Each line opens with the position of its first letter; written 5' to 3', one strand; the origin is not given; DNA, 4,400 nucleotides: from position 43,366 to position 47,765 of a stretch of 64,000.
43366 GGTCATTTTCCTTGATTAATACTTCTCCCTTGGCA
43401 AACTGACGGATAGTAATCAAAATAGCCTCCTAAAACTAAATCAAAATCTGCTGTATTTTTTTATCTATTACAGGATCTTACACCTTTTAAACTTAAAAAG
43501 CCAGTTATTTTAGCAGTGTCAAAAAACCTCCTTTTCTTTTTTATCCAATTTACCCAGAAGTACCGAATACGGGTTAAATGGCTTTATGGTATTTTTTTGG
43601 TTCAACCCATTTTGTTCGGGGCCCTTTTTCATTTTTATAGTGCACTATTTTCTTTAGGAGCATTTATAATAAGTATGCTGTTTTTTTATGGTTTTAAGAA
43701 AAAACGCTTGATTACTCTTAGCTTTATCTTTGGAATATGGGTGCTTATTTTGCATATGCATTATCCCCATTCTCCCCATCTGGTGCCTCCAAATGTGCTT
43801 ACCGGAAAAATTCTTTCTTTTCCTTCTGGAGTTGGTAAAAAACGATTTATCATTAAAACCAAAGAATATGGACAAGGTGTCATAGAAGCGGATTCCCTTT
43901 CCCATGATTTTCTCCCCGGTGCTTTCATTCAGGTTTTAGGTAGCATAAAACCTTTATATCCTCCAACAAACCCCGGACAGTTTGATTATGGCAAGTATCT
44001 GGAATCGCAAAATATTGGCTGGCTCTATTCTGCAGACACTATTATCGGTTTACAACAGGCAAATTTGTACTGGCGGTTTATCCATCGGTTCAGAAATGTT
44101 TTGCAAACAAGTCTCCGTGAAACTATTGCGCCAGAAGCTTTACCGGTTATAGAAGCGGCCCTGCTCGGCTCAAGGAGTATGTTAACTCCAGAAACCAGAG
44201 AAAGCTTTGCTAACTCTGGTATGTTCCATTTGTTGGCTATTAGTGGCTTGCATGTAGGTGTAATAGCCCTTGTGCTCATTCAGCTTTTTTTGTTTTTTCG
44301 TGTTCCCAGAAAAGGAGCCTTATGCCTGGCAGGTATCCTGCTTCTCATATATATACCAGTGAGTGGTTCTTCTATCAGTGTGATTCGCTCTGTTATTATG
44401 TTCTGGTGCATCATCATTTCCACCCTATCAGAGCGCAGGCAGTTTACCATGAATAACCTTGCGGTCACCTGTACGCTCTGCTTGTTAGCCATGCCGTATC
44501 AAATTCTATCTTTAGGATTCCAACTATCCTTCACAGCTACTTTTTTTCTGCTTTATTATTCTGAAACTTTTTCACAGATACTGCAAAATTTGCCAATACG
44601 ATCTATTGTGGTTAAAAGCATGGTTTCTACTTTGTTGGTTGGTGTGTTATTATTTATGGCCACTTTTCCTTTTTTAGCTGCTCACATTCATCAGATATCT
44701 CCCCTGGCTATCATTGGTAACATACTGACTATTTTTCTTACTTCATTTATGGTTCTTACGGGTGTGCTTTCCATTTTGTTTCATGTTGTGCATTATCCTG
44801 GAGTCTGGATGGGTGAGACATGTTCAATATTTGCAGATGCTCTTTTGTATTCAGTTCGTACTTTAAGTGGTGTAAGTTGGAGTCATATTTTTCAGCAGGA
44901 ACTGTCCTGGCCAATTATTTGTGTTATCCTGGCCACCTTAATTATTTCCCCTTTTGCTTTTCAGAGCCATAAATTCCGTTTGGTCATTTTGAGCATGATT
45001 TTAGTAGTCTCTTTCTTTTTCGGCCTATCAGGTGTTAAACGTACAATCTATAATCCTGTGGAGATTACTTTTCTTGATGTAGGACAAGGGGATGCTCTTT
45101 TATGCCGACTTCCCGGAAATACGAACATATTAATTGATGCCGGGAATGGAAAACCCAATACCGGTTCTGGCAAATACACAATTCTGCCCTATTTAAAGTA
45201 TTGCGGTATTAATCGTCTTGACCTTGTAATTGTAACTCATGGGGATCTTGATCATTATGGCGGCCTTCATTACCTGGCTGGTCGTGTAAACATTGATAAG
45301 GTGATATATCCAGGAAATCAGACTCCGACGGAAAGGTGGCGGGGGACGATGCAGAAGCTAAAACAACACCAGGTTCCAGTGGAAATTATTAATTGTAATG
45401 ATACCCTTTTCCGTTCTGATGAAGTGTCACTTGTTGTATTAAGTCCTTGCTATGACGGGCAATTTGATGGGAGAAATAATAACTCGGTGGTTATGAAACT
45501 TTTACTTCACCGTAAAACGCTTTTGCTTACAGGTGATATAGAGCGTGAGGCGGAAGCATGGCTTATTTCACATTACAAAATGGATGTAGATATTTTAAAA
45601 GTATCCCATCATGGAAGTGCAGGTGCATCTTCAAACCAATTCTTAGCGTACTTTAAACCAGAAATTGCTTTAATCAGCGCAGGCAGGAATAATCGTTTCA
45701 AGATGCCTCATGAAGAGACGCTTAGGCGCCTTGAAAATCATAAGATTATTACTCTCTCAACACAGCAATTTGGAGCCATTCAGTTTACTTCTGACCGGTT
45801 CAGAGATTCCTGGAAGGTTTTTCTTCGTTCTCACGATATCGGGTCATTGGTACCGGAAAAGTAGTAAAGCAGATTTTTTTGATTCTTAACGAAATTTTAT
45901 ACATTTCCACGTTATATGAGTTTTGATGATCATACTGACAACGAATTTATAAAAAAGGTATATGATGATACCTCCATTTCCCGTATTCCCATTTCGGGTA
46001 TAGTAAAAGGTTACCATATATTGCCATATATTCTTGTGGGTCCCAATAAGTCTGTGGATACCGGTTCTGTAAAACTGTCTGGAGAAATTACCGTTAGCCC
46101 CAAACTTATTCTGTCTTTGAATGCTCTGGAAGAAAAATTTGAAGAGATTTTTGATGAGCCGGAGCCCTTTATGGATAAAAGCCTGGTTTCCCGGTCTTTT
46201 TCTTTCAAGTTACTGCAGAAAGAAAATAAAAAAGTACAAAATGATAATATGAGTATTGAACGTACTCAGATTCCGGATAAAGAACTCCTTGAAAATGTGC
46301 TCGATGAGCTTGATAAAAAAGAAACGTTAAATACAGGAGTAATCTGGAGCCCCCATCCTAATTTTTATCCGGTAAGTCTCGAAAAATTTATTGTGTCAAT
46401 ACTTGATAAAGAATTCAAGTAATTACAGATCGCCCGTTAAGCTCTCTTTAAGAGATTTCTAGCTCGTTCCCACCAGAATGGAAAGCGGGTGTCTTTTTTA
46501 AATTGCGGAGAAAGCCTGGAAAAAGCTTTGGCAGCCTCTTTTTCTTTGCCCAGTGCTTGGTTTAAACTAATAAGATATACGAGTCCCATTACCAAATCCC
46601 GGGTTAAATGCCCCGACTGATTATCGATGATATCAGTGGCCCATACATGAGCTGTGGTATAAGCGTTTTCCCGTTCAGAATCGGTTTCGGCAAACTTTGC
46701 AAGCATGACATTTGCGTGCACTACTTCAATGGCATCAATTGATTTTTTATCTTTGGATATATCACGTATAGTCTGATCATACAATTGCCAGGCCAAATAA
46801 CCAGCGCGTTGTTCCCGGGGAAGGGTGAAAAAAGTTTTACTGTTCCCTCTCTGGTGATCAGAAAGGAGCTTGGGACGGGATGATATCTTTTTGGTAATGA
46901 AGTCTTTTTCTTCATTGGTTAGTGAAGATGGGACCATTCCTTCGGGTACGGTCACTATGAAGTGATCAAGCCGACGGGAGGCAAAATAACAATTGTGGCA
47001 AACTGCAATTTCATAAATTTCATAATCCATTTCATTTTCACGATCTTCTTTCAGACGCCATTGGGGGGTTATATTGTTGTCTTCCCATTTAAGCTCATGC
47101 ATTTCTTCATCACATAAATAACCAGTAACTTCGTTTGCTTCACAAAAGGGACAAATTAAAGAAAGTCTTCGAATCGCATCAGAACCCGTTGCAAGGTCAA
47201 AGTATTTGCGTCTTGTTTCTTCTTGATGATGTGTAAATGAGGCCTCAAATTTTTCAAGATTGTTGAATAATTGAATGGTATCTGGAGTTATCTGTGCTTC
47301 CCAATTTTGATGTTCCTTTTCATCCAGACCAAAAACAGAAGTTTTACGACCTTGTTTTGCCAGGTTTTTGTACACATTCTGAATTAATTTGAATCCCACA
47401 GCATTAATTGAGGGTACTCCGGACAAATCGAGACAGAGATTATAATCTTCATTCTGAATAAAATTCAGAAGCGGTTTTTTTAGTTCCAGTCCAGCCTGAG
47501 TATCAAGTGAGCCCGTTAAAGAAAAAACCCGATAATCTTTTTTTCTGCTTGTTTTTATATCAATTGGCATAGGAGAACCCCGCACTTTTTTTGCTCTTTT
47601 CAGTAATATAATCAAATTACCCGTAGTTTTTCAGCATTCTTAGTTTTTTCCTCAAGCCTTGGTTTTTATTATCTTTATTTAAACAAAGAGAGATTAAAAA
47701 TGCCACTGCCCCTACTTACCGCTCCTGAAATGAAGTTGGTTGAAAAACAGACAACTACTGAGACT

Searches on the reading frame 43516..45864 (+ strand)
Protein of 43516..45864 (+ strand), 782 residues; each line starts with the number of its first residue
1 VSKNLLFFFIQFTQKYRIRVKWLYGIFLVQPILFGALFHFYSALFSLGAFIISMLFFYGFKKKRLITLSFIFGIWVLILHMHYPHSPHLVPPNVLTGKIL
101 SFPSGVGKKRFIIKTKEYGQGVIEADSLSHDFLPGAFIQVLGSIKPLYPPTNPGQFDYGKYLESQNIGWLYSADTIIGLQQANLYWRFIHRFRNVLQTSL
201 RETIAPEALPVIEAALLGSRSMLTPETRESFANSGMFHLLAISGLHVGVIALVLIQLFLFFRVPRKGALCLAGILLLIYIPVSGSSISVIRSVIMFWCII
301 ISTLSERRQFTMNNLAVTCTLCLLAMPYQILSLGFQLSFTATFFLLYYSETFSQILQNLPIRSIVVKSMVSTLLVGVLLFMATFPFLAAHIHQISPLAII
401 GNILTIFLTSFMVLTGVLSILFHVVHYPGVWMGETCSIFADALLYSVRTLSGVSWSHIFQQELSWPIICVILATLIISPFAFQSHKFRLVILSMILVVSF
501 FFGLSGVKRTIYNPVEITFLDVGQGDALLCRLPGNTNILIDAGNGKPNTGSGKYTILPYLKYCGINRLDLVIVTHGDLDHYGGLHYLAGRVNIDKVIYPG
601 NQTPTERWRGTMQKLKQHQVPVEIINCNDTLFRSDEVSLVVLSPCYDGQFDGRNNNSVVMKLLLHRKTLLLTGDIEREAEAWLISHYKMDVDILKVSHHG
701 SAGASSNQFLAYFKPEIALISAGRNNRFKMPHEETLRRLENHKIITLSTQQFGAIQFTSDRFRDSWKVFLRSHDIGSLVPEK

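Call 11: search_protein_families(library=pfam, proteins=[window:43516-45864:+], max_evalue=0.001)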
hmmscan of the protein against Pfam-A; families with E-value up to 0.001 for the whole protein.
window:43516-45864:+ (782 aa): 4 families
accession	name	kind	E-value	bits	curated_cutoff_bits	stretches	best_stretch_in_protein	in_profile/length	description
PF03772.21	Competence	-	2e-45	155.7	23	1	216-477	2-262/270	Competence protein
PF00753.33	Lactamase_B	-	6.5e-17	62.6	22.7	1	521-723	2-195/196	Metallo-beta-lactamase superfamily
PF13567.11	DUF4131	-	3.2e-14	53.4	31.6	1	40-175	5-161/165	Domain of unknown function (DUF4131)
PF12706.13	Lactamase_B_2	-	2.8e-05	24.3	27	1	536-629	1-94/200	Beta-lactamase superfamily domain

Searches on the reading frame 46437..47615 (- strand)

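Call 11: search_protein_families(library=pfam, proteins=[window:46437-47615:-], max_evalue=0.001)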
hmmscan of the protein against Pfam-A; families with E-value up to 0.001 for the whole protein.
window:46437-47615:- (392 aa): 2 families
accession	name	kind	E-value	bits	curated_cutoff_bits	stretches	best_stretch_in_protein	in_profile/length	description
PF01740.26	STAS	-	3.3e-09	36.9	22.6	1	22-121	4-104/106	STAS domain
PF09986.15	DUF2225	-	3.2e-05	24.2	21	1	195-370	40-193/214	Uncharacterized protein conserved in bacteria (DUF2225)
